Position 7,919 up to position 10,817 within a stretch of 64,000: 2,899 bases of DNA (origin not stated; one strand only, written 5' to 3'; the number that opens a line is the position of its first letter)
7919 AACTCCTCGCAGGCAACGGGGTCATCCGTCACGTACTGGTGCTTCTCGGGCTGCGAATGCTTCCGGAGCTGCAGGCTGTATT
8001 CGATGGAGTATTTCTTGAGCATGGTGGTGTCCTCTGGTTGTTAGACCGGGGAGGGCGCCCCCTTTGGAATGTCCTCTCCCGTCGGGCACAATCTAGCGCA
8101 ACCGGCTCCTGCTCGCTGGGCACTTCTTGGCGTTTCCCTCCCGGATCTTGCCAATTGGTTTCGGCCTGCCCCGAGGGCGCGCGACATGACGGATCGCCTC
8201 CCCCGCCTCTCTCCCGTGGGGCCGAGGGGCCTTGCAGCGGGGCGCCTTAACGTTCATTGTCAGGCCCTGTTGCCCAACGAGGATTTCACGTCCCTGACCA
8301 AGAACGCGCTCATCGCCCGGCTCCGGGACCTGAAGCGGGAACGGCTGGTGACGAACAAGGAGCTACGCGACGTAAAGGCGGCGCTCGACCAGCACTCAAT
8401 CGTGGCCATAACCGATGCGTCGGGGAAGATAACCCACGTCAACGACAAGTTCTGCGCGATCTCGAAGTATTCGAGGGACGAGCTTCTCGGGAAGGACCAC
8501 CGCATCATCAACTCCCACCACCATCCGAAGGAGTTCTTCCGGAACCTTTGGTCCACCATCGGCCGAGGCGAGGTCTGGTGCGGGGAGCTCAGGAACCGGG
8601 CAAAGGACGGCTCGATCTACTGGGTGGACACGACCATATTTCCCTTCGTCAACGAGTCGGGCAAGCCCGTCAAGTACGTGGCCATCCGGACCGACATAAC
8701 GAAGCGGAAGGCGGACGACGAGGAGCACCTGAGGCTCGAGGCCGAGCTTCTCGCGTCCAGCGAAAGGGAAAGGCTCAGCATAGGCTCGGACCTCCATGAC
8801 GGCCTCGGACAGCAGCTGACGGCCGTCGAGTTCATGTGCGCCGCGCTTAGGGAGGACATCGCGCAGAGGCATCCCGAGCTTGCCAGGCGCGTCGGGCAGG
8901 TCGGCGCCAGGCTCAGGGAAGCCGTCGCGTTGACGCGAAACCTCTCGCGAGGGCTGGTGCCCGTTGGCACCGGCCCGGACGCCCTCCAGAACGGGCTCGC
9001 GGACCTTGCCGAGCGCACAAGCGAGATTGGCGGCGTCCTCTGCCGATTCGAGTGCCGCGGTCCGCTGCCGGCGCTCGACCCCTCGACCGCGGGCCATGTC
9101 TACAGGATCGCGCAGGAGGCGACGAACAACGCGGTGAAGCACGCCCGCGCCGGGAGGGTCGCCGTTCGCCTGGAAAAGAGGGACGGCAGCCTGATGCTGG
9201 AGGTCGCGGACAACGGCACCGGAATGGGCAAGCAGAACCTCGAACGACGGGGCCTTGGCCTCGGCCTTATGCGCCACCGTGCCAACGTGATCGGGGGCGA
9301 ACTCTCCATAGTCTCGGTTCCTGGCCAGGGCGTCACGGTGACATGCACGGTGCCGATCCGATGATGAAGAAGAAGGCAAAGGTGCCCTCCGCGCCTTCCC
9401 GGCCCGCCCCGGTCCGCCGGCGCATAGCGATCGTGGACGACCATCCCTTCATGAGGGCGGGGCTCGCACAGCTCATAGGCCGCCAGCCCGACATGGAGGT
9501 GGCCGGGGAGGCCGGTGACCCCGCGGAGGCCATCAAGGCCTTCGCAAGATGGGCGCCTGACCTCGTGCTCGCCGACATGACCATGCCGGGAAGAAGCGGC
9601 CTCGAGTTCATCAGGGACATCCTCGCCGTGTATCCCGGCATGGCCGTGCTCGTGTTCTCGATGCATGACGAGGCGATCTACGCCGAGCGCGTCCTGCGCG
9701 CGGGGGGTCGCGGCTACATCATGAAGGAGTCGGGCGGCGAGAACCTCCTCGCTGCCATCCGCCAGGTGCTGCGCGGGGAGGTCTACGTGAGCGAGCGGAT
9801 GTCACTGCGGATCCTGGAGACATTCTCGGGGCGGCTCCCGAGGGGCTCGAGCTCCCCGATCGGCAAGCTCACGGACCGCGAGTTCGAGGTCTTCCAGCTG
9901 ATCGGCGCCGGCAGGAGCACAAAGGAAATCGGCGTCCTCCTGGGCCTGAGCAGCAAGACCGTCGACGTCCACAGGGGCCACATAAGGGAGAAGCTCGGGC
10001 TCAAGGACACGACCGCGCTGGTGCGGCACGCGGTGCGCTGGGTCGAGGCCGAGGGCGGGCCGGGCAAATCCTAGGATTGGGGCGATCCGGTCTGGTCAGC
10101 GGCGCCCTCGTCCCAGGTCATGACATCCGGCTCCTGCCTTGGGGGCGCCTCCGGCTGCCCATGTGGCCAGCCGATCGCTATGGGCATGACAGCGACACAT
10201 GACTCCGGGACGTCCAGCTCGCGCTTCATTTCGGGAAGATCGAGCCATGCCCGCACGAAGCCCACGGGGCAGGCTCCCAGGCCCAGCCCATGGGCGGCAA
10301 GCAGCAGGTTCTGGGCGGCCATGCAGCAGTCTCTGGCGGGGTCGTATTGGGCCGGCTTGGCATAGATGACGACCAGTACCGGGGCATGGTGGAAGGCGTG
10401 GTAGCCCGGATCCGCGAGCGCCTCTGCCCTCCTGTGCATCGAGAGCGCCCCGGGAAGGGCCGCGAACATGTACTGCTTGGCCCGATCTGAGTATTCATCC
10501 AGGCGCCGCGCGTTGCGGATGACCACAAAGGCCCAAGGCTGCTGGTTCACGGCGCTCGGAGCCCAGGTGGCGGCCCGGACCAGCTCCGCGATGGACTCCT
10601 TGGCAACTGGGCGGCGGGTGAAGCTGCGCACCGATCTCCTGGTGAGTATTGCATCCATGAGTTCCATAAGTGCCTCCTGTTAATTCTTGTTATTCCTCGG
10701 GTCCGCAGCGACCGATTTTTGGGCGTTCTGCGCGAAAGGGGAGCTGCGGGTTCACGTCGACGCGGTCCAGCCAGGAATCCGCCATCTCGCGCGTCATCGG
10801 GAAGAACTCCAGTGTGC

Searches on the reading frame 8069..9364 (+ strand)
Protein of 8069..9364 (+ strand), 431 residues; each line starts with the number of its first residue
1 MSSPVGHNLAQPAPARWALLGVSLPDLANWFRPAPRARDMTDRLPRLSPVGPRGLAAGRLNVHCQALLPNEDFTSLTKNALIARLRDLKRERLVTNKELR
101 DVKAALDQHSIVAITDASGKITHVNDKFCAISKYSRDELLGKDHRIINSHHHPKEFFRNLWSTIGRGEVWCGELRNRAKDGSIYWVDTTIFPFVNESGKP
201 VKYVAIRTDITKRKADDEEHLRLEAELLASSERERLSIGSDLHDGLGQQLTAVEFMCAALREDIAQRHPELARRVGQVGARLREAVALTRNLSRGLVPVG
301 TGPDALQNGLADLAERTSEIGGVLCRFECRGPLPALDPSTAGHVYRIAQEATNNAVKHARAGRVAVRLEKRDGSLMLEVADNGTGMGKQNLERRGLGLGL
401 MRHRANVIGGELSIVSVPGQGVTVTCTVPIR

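Call 6: search_protein_families(library=pfam, proteins=[window:8069-9364:+], max_evalue=0.01)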
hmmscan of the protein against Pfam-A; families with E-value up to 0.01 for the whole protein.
window:8069-9364:+ (431 aa): 9 families
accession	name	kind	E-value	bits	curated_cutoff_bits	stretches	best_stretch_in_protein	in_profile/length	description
PF13426.13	PAS_9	-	7.6e-18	65.1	27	1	112-212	4-103/103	PAS domain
PF02518.31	HATPase_c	-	1e-15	58.6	26.4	1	343-430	5-109/111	Histidine kinase-, DNA gyrase B-, and HSP90-like ATPase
PF08447.18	PAS_3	-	4.9e-15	56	25.6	1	122-206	2-88/89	PAS fold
PF00989.32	PAS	-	1.4e-11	44.9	22.6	1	109-206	11-109/113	PAS fold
PF07730.19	HisKA_3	-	7e-11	43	24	1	234-299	1-66/68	Histidine kinase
PF08448.16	PAS_4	-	4e-09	37.1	23.1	1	111-214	7-109/110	PAS fold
PF13581.12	HATPase_c_2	-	4.5e-08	33.6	27.4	1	336-403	24-107/127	Histidine kinase-like ATPase domain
PF13589.12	HATPase_c_3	-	0.00051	20.5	25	1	353-404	12-62/137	Histidine kinase-, DNA gyrase B-, and HSP90-like ATPase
PF13188.13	PAS_8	-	0.00086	19.6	21.8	1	112-155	14-55/65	PAS domain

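Call 75: search_protein_families(library=ncbifam, proteins=[window:8069-9364:+], max_evalue=0.00001)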
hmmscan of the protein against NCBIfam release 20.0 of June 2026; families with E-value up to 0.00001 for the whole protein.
window:8069-9364:+ (431 aa): 28 families (the best 25 are shown)
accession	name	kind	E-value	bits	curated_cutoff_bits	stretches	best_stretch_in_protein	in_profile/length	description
NF052443.1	SensHisKinMctS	equivalog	3.9e-28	98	700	1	209-429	225-447/457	two-component system sensor histidine kinase MctS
NF008184.0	PRK10935.1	equivalog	1.5e-24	86.6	553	1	234-428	363-557/565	nitrate/nitrite two-component system sensor histidine kinase NarQ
NF008649.0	PRK11644.1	equivalog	1.8e-24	86.4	408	1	222-425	291-493/499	signal transduction histidine-protein kinase/phosphatase UhpB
NF045675.1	PhdiestaseDibA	equivalog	1.9e-24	86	980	1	85-221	63-200/623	phosphodiesterase DibA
TIGR02938.1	nifL_nitrog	equivalog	7.1e-22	77.6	242.45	1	103-213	7-118/494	nitrogen fixation negative regulator NifL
NF052531.1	Strep_LiaS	equivalog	3e-21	76.1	450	1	232-430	130-327/328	envelope stress sensor histidine kinase LiaS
NF007896.0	PRK10600.1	equivalog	3.3e-17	62.4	578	1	234-426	390-581/598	nitrate/nitrite two-component system sensor histidine kinase NarX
TIGR00229.1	sensory_box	domain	5e-17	62.2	22.9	1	111-218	17-124/126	PAS domain S-box protein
NF047786.1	his_kin_MadS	equivalog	2e-12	46.9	500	1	232-429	228-434/434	MadS family sensor histidine kinase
NF052652.1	YtvA_fam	equivalog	2.4e-11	43.7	250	1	104-222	4-126/243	YtvA family blue-light photoreceptor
NF010076.0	PRK13557.1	subfamily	4.8e-11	41.8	631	1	121-292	55-223/540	histidine kinase famiy protein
NF052306.1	BluLightHisKinLov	equivalog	1.1e-10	41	450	1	115-216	38-142/334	blue-light-activated histidine kinase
NF047322.1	HK_morpho_MacS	equivalog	3.8e-09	36.2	300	1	220-429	173-367/367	MacS family sensor histidine kinase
NF051872.1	HisKinPhyk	equivalog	1.6e-08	33.6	750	1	346-427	452-535/537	sensor histidine kinase PhyK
NF008468.0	PRK11360.1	equivalog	5.7e-08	31.6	646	0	98-221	268-388/616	two-component system sensor histidine kinase AtoS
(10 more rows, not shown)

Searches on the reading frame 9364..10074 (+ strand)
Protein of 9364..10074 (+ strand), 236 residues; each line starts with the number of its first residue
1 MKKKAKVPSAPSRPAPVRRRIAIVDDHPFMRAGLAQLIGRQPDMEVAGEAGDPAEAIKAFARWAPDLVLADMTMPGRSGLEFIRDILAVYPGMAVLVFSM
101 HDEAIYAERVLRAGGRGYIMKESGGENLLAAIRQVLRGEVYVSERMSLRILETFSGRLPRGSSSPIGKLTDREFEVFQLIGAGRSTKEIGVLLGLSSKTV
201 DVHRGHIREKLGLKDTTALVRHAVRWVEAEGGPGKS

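Call 6: search_protein_families(library=pfam, proteins=[window:9364-10074:+], max_evalue=0.01)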
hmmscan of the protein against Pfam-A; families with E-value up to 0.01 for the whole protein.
window:9364-10074:+ (236 aa): 3 families
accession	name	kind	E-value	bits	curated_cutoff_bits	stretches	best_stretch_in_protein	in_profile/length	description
PF00072.30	Response_reg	-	1.8e-24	86.5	30.2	1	21-133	1-111/111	Response regulator receiver domain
PF00196.25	GerE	-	9.4e-16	57.6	23.5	1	169-223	3-57/57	Bacterial regulatory proteins, luxR family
PF08281.18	Sigma70_r4_2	-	2.2e-05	24.4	25.7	1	166-211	8-54/54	Sigma-70, region 4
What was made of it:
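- Checked: The regulator 9364-10074 (+) carries REC and GerE (call 6).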

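Call 75: search_protein_families(library=ncbifam, proteins=[window:9364-10074:+], max_evalue=0.00001)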
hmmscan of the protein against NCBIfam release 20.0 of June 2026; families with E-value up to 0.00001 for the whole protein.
window:9364-10074:+ (236 aa): 48 families (the best 25 are shown)
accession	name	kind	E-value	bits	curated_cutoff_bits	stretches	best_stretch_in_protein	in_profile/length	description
NF052445.1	RespRegMctR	equivalog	1.9e-39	135.2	300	1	20-224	3-200/205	two-component system response regulator MctR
NF007935.0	PRK10651.1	equivalog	6.3e-38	130.1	250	1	20-216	8-203/216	two-component system response regulator NarL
NF007018.1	PRK09483.1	equivalog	3.3e-36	125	280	1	21-226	4-206/217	UvrY/SirA/GacA family response regulator transcription factor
NF047785.1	respo_reg_MadR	equivalog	3.2e-34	118.1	300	1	20-223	2-203/209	MadR family response regulator transcription factor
NF011896.0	PRK15369.1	equivalog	4.2e-34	118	242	1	19-225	4-206/211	two component system response regulator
NF007685.0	PRK10360.1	equivalog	3e-33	115.3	258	1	21-222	4-191/196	response regulator transcription factor UhpA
NF007708.0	PRK10403.1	equivalog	5.2e-32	111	343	1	20-215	8-200/215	nitrate/nitrite response regulator protein NarP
NF007403.0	PRK09935.1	equivalog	2.1e-26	92.9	271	1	21-223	6-204/210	fimbria biosynthesis transcriptional regulator FimZ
NF007419.0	PRK09958.1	equivalog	2e-22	79.8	251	1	22-223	4-198/204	acid-sensing system DNA-binding response regulator EvgA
NF041830.1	RR_TF_ErdR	exception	5.6e-19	68.7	390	1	21-217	4-199/213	response regulator transcription factor ErdR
NF001965.0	PRK00742.1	subfamily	8.1e-19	68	293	1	20-147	5-134/357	chemotaxis-specific protein-glutamate methyltransferase CheB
NF006900.1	PRK09390.1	equivalog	4.1e-18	65.7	255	1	20-225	6-199/203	response regulator FixJ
NF009206.0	PRK12555.1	subfamily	2.7e-17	62.8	342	1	20-117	2-97/340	chemotaxis-specific protein-glutamate methyltransferase CheB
NF041367.1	CheY_Halo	equivalog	7.3e-15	55.3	200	1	22-135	2-113/114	chemotaxis protein CheY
NF008098.0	PRK10840.1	equivalog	1.7e-14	53.8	235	1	21-221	6-203/216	response regulator transcription factor RcsB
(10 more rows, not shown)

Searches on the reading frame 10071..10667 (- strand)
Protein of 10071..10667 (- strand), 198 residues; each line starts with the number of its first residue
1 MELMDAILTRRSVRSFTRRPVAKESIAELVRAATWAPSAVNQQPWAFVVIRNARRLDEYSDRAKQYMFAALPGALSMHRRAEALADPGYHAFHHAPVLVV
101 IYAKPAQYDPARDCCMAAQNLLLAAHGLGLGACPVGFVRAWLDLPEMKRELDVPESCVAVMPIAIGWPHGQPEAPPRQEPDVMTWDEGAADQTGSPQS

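Call 25: search_protein_families(library=pfam, proteins=[window:10071-10667:-], max_evalue=0.001)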
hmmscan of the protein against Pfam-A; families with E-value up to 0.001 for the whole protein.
window:10071-10667:- (198 aa): 2 families
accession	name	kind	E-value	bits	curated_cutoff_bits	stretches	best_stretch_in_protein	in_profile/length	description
PF00881.29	Nitroreductase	-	7.8e-34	117.7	23.5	1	7-163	1-165/167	Nitroreductase family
PF14512.11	TM1586_NiRdase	-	2e-11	44.4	27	1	23-50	157-184/215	Putative TM nitroreductase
